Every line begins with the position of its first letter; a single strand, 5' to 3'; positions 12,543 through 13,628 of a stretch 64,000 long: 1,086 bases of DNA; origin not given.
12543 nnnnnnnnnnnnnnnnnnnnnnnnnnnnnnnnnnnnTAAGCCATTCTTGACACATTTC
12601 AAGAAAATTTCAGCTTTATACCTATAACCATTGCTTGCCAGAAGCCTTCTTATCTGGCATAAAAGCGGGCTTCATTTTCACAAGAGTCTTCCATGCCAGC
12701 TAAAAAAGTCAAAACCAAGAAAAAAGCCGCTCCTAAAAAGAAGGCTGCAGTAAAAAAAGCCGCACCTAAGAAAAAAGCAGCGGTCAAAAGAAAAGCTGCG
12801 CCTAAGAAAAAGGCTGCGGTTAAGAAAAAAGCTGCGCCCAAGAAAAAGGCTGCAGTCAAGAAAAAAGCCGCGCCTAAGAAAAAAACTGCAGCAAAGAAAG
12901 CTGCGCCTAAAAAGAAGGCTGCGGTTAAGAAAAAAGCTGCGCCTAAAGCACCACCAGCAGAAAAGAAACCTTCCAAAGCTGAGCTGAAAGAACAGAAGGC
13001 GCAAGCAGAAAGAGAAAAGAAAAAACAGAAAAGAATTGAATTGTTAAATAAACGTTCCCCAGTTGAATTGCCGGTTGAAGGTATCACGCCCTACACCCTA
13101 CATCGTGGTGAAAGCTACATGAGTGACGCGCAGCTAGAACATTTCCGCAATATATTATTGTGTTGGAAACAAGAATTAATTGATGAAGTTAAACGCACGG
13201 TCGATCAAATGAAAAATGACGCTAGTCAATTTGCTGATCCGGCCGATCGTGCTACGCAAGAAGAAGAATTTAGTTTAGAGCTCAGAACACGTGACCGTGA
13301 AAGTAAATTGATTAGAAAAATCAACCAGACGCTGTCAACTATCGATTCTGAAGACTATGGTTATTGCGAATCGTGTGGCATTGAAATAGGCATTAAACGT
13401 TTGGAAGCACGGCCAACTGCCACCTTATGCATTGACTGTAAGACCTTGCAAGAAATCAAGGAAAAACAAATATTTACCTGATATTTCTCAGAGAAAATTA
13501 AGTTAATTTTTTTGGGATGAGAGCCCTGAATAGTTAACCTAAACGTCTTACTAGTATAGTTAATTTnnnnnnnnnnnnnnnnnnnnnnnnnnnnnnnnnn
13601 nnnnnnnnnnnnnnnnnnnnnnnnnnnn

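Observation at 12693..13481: DksA fused to a histone-H1-like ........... repeat tail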

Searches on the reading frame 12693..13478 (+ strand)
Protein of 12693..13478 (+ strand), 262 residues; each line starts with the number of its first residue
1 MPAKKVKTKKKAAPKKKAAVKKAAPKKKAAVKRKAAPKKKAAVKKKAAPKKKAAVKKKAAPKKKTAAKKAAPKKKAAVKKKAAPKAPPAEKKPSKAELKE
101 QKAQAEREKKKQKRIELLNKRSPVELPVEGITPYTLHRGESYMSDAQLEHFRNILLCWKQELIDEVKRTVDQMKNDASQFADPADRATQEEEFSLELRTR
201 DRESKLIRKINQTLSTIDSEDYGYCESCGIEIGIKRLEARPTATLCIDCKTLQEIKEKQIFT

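Call 3: search_protein_families(library=pfam, proteins=[window:12693-13478:+], max_evalue=0.1)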
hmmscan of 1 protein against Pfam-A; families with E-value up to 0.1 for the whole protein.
window:12693-13478:+ (262 aa): 2 families
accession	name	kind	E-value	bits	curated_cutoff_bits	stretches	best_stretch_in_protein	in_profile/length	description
PF21157.2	DksA_N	-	7e-31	106.7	27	1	147-217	1-71/71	DnaK suppressor protein DksA, N-terminal domain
PF01258.23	zf-dskA_traR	-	5.4e-12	45.9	24.9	1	221-251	2-32/36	Prokaryotic dksA/traR C4-type zinc finger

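Call 4: search_protein_families(library=ncbifam, proteins=[window:12693-13478:+], max_evalue=0.1)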
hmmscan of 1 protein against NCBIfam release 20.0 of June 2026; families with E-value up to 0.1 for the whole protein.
window:12693-13478:+ (262 aa): 7 families
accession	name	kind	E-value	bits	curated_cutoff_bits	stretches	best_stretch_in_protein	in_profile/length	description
NF008045.0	PRK10778.1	equivalog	3.7e-61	205.8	289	1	126-260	15-149/151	RNA polymerase-binding protein DksA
TIGR02420.1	dksA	equivalog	2.9e-49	166.1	115.5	1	143-251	1-109/110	RNA polymerase-binding protein DksA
NF033459.1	DksA_like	equivalog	3.1e-19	69.3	105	1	147-254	2-110/113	RNA polymerase-binding protein DksA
TIGR02890.1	bacill_yteA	subfamily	9e-17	61.6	134.4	1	147-256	2-120/159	regulatory protein, yteA family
TIGR02419.1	C4_traR_proteo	subfamily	9.9e-09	35.6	59.7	1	196-254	8-64/64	phage/conjugal plasmid C-4 type zinc finger protein, TraR family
NF008243.0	PRK11019.1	equivalog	0.00023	21.5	96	1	209-259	25-73/88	DksA/TraR family C4-type zinc finger protein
NF010268.0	PRK13715.1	equivalog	0.00024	21.1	108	1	224-259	36-71/73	conjugal transfer protein TraR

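Call 6: find_homologous_proteins(query=window:12693-13478:+)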
Query window:12693-13478:+ (262 aa): 7352 proteins with E <= 0.001 among 8000 candidates; the best 120 are listed.
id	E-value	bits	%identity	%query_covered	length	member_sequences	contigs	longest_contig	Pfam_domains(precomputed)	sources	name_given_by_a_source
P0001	5.5e-152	522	100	100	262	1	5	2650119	PF21157.3,PF01258.24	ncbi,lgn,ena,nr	ncbi:MAG: RNA polymerase-binding protein DksA [Gammaproteobacteria bacterium]|nr:MAG: RNA polymerase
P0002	5.2e-136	470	93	66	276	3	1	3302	PF21157.3,PF01258.24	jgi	jgi:DnaK suppressor protein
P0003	6.9e-136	470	93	67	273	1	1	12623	PF21157.3,PF01258.24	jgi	-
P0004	1.8e-133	462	87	65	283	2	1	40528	PF21157.3,PF01258.24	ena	-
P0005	3.4e-132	457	92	63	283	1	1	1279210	PF21157.3,PF01258.24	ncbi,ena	-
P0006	1.6e-130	452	92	66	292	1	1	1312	PF21157.3,PF01258.24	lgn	-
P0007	5.7e-125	434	96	66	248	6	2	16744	PF21157.3,PF01258.24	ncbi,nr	ncbi:MAG: RNA polymerase-binding protein DksA [Gammaproteobacteria bacterium]|nr:RNA polymerase-bind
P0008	1.6e-120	419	96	65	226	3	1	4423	PF21157.3,PF01258.24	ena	-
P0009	1.8e-120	419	83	84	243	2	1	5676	PF21157.3,PF01258.24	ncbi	-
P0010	2.7e-120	419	85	84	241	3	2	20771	PF21157.3,PF01258.24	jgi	jgi:DnaK suppressor protein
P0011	9.7e-120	417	86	84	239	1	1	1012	PF21157.3,PF01258.24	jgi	-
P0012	8.1e-117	407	90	68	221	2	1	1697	PF21157.3,PF01258.24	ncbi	ncbi:MAG: RNA polymerase-binding protein DksA, partial [Gammaproteobacteria bacterium]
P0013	1.6e-113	396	81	84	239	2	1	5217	PF21157.3,PF01258.24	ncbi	-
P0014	1.4e-110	387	72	66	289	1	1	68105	PF21157.3,PF01258.24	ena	-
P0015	6.7e-110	385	82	65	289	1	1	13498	PF21157.3,PF01258.24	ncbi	-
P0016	3.7e-108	379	83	67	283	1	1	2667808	PF21157.3,PF01258.24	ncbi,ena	-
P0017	8.0e-108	378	83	63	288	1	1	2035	PF21157.3,PF01258.24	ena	-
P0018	7.4e-106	371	97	68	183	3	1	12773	PF21157.3,PF01258.24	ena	-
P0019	4.4e-103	362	81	66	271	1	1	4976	PF21157.3,PF01258.24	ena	-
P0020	4.0e-102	359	83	66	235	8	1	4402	PF21157.3,PF01258.24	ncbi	-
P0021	5.6e-100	352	71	66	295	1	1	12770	PF21157.3,PF01258.24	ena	-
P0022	3.0e-96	340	68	93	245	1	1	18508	PF21157.3,PF01258.24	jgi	-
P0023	8.6e-94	332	81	65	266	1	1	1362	PF21157.3,PF01258.24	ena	-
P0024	3.6e-93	330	56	100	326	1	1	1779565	PF21157.3,PF01258.24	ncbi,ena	-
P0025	8.1e-92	325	76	52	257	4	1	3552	PF21157.3,PF01258.24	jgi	jgi:DnaK suppressor protein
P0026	6.4e-89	316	57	96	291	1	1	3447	PF21157.3,PF01258.24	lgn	-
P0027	2.7e-88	314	65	85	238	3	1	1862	PF21157.3,PF01258.24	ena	-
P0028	1.2e-86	309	66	93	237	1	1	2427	PF21157.3,PF01258.24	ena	-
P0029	7.1e-86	306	58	100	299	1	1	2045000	PF21157.3,PF01258.24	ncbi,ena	-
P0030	1.4e-85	305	67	90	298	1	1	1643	PF21157.3,PF01258.24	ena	-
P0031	4.7e-85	303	96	56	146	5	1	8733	PF21157.3,PF01258.24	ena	-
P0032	2.6e-84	301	74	62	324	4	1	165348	PF21157.3,PF01258.24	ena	-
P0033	1.0e-83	299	66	91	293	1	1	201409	PF21157.3,PF01258.24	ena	-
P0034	1.6e-83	298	67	89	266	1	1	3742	PF21157.3,PF01258.24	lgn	-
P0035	6.2e-83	296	61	100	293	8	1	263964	PF21157.3,PF01258.24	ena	-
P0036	1.0e-80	289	79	60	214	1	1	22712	PF21157.3,PF01258.24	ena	-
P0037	2.5e-79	285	71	73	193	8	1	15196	PF21157.3,PF01258.24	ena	-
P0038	1.5e-77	279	75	54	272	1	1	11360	PF21157.3,PF01258.24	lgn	-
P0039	2.1e-76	275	74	52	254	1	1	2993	PF21157.3,PF01258.24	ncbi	-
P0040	1.6e-75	272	74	52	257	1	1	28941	PF21157.3,PF01258.24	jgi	jgi:DnaK suppressor protein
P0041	3.2e-75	271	73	53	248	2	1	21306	PF21157.3,PF01258.24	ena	-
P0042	4.6e-75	271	68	59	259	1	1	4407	PF21157.3,PF01258.24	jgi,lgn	-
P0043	1.8e-74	269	74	52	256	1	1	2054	PF21157.3,PF01258.24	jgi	jgi:DnaK suppressor protein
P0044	3.6e-74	268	74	52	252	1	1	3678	PF21157.3,PF01258.24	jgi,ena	jgi:DnaK suppressor protein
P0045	5.6e-74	267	60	77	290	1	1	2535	PF21157.3,PF01258.24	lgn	-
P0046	2.5e-73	265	78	57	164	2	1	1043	PF21157.3,PF01258.24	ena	-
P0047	6.9e-73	263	74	52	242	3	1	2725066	PF21157.3,PF01258.24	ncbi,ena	-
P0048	1.6e-72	262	64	51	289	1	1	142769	PF21157.3,PF01258.24,PF07382.17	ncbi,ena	-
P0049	8.1e-72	260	71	53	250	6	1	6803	PF21157.3,PF01258.24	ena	-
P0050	1.1e-71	260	72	48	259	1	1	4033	PF21157.3,PF01258.24,PF07382.17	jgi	jgi:DnaK suppressor protein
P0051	1.2e-71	259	54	84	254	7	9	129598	PF21157.3,PF01258.24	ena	-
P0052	3.3e-70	255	72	48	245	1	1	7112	PF21157.3,PF01258.24,PF07382.17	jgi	jgi:DnaK suppressor protein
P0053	4.5e-70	254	74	48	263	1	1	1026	PF21157.3,PF01258.24,PF07382.17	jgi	-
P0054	1.2e-69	253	72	48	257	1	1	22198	PF21157.3,PF01258.24,PF07382.17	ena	-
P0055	1.3e-69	253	63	83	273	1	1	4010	PF21157.3,PF01258.24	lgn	-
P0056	1.9e-69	252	71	50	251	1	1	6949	PF21157.3,PF01258.24,PF07382.17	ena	-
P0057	2.3e-69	252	74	54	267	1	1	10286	PF21157.3,PF01258.24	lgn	-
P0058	2.5e-69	252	72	48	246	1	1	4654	PF21157.3,PF01258.24,PF07382.17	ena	-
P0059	3.2e-69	251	76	52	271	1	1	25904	PF21157.3,PF01258.24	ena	-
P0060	3.3e-69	251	71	50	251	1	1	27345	PF21157.3,PF01258.24,PF07382.17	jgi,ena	jgi:DnaK suppressor protein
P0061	3.5e-69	251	72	48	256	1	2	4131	PF21157.3,PF01258.24,PF07382.17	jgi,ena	jgi:DnaK suppressor protein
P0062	4.3e-69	251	72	48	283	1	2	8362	PF21157.3,PF01258.24,PF07382.17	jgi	-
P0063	5.9e-69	251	-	-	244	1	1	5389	PF21157.3,PF01258.24,PF07382.17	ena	-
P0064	6.9e-69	250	74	52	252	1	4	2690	PF21157.3,PF01258.24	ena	-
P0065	1.2e-68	250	-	-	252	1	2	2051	PF21157.3,PF01258.24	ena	-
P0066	1.2e-68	250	72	48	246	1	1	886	PF21157.3,PF01258.24,PF07382.17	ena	-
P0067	2.2e-68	249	71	50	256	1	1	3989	PF21157.3,PF01258.24,PF07382.17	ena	-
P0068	2.9e-68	248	70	48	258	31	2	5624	PF21157.3,PF01258.24,PF07382.17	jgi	jgi:DnaK suppressor protein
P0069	3.4e-68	248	66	51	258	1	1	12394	PF21157.3,PF01258.24,PF07382.17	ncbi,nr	ncbi:MAG: hypothetical protein BMS9Abin06_0456 [Gammaproteobacteria bacterium]|nr:MAG: hypothetical 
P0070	3.8e-68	248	70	48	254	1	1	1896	PF21157.3,PF01258.24,PF07382.17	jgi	jgi:DnaK suppressor protein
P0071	3.9e-68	248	54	75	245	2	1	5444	PF21157.3,PF01258.24,PF07382.17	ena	-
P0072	3.9e-68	248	57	84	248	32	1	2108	PF21157.3,PF01258.24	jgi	jgi:DnaK suppressor protein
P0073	4.0e-68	248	-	-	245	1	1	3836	PF21157.3,PF01258.24,PF07382.17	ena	-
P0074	5.1e-68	248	70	48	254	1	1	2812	PF21157.3,PF01258.24,PF07382.17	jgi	jgi:DnaK suppressor protein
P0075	5.5e-68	247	71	50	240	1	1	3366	PF21157.3,PF01258.24,PF07382.17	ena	-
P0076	1.4e-67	246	67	51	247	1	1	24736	PF21157.3,PF01258.24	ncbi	-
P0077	1.4e-67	246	71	50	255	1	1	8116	PF21157.3,PF01258.24,PF07382.17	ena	-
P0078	1.4e-67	246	74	48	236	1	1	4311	PF21157.3,PF01258.24,PF07382.17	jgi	-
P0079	1.7e-67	246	72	48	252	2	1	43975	PF21157.3,PF01258.24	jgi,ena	-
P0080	1.7e-67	246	71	50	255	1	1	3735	PF21157.3,PF01258.24,PF07382.17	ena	-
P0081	2.4e-67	245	70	51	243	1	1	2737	PF21157.3,PF01258.24,PF07382.17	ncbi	ncbi:MAG: RNA polymerase-binding protein DksA [Gammaproteobacteria bacterium]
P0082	2.6e-67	245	72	48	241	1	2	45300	PF21157.3,PF01258.24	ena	-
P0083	3.4e-67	245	75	48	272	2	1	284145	PF21157.3,PF01258.24,PF07382.17,PF02095.22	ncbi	-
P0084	3.5e-67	245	72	48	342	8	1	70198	PF21157.3,PF01258.24,PF07382.17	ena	-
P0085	4.1e-67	245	73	52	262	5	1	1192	PF21157.3,PF01258.24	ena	-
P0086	5.1e-67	244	70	48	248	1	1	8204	PF21157.3,PF01258.24,PF07382.17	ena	-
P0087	8.1e-67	244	61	66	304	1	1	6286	PF21157.3,PF01258.24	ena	-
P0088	9.0e-67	243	65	50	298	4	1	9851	PF21157.3,PF01258.24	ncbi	-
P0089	1.0e-66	243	74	52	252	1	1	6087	PF21157.3,PF01258.24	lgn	-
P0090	1.2e-66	243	64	54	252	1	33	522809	PF21157.3,PF01258.24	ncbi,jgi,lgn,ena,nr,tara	ncbi:MAG: RNA polymerase-binding protein DksA [Gammaproteobacteria bacterium]|nr:RNA polymerase-bind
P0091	1.4e-66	243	77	52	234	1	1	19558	PF21157.3,PF01258.24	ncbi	-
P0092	1.6e-66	243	74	52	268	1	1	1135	PF21157.3,PF01258.24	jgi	jgi:DnaK suppressor protein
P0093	1.8e-66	242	72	50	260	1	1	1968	PF21157.3,PF01258.24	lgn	-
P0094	2.3e-66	242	53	84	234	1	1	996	PF21157.3,PF01258.24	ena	-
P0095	3.0e-66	242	69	53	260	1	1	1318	PF21157.3,PF01258.24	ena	-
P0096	3.8e-66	241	73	50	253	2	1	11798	PF21157.3,PF01258.24,PF07382.17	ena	-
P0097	4.2e-66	241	75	48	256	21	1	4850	PF21157.3,PF01258.24,PF07382.17,PF02095.22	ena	-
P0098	4.3e-66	241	77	52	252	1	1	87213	PF21157.3,PF01258.24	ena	-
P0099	4.7e-66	241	73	50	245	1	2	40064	PF21157.3,PF01258.24,PF07382.17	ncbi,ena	-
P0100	5.2e-66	241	72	48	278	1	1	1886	PF21157.3,PF01258.24,PF07382.17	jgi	jgi:DnaK suppressor protein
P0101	5.2e-66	241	72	48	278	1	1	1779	PF21157.3,PF01258.24,PF07382.17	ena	-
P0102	6.7e-66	241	73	50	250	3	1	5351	PF21157.3,PF01258.24,PF07382.17,PF02095.22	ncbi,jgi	-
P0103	9.3e-66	240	70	50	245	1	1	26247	PF21157.3,PF01258.24,PF07382.17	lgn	-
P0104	9.8e-66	240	72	48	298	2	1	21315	PF21157.3,PF01258.24,PF07382.17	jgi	jgi:DnaK suppressor protein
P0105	1.1e-65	240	57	79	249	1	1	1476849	PF21157.3,PF01258.24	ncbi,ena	-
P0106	1.3e-65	240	71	48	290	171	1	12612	PF21157.3,PF01258.24,PF07382.17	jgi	jgi:DnaK suppressor protein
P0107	1.4e-65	240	74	52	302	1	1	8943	PF21157.3,PF01258.24,PF07382.17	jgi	-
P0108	1.7e-65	239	70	51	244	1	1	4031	PF21157.3,PF01258.24,PF07382.17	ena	-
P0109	1.9e-65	239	64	51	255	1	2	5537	PF21157.3,PF01258.24,PF07382.17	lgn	-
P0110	2.3e-65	239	55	81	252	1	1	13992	PF21157.3,PF01258.24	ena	-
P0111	2.7e-65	239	49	81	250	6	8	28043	PF21157.3,PF01258.24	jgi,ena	jgi:DnaK suppressor protein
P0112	2.9e-65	239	64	53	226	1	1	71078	PF21157.3,PF01258.24,PF07382.17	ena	-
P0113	2.9e-65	239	61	53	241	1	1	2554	PF21157.3,PF01258.24,PF07382.17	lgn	-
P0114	3.3e-65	238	55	72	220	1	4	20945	PF21157.3,PF01258.24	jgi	jgi:DnaK suppressor protein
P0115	3.7e-65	238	66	51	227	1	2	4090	PF21157.3,PF01258.24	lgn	-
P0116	3.8e-65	238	70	48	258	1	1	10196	PF21157.3,PF01258.24,PF07382.17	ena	-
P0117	3.9e-65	238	52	93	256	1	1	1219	PF21157.3,PF01258.24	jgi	jgi:DnaK suppressor protein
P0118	6.6e-65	237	69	50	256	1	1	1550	PF21157.3,PF01258.24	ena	-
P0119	6.8e-65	237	60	82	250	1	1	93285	PF21157.3,PF01258.24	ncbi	-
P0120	6.8e-65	237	65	53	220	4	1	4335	PF21157.3,PF01258.24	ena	-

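Call 16: find_related_loci(query=A1, collection=genome_contigs, flank=3000)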
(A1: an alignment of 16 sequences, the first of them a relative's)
Query A1 (262 aa) in genome_contigs; peptide patterns used: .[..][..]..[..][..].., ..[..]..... (x = any residue, [..] = any of these).
600 stretches matched a pattern (row limit reached: there are more); 590 encode a relative of the query (tblastn E <= 1e-3); the best 80 are kept; 80 distinct loci.
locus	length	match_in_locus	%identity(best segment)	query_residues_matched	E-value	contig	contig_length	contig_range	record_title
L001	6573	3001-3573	54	43-261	1e-70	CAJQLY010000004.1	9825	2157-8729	MAG: uncultured Gammaproteobacteria bacterium isolate 0.2_20180524_Bin_64_sub_1 genome assembly, contig: c_000000009498,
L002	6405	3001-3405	76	126-260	2e-69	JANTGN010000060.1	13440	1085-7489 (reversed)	MAG: Thiotrichales bacterium isolate bin10069 c_000000004749, whole genome shotgun sequence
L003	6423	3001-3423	72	120-260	3e-68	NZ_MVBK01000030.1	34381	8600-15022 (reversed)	Thioalkalivibrio denitrificans strain ALJD Ga0073317_1030, whole genome shotgun sequence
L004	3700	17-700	47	15-259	8e-67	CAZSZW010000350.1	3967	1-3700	MAG TPA_asm: uncultured Gammaproteobacteria bacterium isolate binchicken_co286_3 genome assembly, contig: NODE_22382_len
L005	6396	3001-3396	73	130-261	2e-66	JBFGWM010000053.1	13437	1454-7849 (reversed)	MAG: Pseudomonadales bacterium isolate Mix_sand05.2021.03.Z.37 k141_2351955_length_13437_cov_12.1312, whole genome shotg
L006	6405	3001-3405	70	126-260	3e-65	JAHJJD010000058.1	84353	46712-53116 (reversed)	MAG: Gammaproteobacteria bacterium isolate Modern_marine_rock_biofilm.mb.20 Modern_marine_rock.mb.20_k141_290465, whole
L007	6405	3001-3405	70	126-260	6e-65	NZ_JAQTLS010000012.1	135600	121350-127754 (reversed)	MAG: Thiothrix sp. isolate STA_22 NODE_264_length_135600_cov_26.447558_Sandtown_A, whole genome shotgun sequence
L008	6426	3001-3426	68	119-260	3e-64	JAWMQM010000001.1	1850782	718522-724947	Cellvibrionaceae bacterium SEMH9 NODE_1_length_1850782_cov_58.223232, whole genome shotgun sequence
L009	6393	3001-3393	68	131-261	3e-64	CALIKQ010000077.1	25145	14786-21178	MAG: uncultured Pseudomonadales bacterium isolate S1_Bin_MAXBIN__076_sub_1 genome assembly, contig: c_000001304921, whol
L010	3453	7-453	66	119-259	9e-64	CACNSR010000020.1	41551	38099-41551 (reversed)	MAG: Halieaceae bacterium isolate AH-287-B15 genome assembly, contig: AH-287-B15_NODE_20, whole genome shotgun sequence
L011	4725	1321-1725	70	126-260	1e-63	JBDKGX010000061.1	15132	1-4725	MAG: Pseudomonadota bacterium isolate flintriver_2019_sw_WHONDRS-S19S_0015_A_bin.6 scaffold_0000871, whole genome shotgu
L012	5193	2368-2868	59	87-260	1e-63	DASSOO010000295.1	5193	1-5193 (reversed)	MAG TPA_asm: Gammaproteobacteria bacterium isolate SMAG_U1254 k141_1484545, whole genome shotgun sequence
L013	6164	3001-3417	66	122-260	3e-63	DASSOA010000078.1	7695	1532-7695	MAG TPA_asm: Gammaproteobacteria bacterium isolate SMAG_U1240 k141_1143492, whole genome shotgun sequence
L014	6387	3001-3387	72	131-259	6e-63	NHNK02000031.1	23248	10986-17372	Marinomonas agarivorans strain QM202 Qm202_contig_31, whole genome shotgun sequence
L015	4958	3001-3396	66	129-260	1e-62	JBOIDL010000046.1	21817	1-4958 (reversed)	MAG: Gammaproteobacteria bacterium isolate SD8020_metabat2.bin.3 NODE_116_length_21817_cov_4.193499, whole genome shotgu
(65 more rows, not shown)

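Call 23: list_cluster_members(proteins=[P0001, P0005, P0016, P0024, P0029, P0047, P0105, P0090, P0083, P0048])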
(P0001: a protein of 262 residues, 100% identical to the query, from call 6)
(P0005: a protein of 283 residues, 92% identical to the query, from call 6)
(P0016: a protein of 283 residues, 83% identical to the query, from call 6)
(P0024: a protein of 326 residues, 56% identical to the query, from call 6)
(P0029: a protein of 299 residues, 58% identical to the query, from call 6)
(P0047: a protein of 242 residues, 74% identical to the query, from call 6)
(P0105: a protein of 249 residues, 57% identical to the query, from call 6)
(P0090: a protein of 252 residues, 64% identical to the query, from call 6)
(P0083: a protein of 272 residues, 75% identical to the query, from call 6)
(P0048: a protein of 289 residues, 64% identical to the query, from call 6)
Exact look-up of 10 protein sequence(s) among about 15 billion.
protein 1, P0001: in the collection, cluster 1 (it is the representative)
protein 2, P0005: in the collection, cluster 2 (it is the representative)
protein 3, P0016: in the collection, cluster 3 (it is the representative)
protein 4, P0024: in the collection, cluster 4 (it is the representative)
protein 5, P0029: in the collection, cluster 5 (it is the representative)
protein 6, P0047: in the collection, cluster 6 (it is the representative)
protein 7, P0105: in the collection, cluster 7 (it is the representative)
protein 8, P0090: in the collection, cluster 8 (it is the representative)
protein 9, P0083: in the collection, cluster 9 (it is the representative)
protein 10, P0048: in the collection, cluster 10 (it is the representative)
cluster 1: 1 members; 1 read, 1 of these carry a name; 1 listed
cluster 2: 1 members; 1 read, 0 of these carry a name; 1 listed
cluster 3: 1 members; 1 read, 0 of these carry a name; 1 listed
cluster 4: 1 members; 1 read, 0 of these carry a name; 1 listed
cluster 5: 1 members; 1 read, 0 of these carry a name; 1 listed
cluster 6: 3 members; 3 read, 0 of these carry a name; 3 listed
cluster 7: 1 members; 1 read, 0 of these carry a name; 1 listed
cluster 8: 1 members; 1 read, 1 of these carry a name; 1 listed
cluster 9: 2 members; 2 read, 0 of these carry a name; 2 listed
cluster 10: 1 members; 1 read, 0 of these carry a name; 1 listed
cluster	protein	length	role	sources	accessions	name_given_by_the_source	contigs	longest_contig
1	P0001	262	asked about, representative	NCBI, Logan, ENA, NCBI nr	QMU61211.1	MAG: RNA polymerase-binding protein DksA [Gammaproteobacteria bacterium]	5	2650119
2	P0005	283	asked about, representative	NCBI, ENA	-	-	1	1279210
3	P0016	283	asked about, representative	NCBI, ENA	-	-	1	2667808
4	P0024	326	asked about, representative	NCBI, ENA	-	-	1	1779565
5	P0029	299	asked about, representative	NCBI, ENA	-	-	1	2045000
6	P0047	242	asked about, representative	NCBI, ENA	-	-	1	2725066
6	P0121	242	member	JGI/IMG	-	-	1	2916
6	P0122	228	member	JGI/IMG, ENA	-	-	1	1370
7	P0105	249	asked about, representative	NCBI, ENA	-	-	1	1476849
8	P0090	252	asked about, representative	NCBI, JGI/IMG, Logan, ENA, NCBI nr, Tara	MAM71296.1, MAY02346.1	MAG: RNA polymerase-binding protein DksA [Gammaproteobacteria bacterium] | RNA polymerase-binding protein DksA [Gammaproteobacteria bacterium] | strand:+ start:472698 stop:473456 length:759 start_codon:yes stop_codon:yes ...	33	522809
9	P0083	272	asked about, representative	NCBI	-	-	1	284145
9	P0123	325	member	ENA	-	-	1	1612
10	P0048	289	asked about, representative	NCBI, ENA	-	-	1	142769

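Call 26: find_encoding_contigs(protein=P0031, flank=1500, max_places=3)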
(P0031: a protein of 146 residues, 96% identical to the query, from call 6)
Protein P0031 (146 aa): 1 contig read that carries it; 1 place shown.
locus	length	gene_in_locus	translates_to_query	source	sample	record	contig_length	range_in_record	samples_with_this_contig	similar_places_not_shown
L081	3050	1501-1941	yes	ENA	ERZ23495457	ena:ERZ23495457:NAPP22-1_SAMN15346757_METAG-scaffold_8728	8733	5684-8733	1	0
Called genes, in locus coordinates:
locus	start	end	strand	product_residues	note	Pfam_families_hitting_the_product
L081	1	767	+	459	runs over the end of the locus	PF13742:tRNA_anti_2, PF01336:tRNA_anti-codon, PF02601:Exonuc_VII_L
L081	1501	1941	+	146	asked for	PF21157:DksA_N, PF01258:zf-dskA_traR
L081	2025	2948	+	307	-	PF00749:tRNA-synt_1c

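Call 27: find_encoding_contigs(protein=P0018, flank=1500, max_places=3)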
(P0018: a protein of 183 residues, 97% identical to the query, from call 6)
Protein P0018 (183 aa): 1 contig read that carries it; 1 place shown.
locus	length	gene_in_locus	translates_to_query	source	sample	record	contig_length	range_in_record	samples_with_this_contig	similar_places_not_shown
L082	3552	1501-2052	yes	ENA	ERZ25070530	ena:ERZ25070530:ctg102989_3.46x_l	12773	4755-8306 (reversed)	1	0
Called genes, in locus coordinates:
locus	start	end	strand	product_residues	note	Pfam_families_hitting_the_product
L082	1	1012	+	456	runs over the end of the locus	PF13742:tRNA_anti_2, PF01336:tRNA_anti-codon, PF02601:Exonuc_VII_L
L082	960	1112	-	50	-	-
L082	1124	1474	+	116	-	-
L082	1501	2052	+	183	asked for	PF21157:DksA_N, PF01258:zf-dskA_traR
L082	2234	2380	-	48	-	-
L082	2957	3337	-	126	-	-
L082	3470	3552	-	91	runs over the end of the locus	-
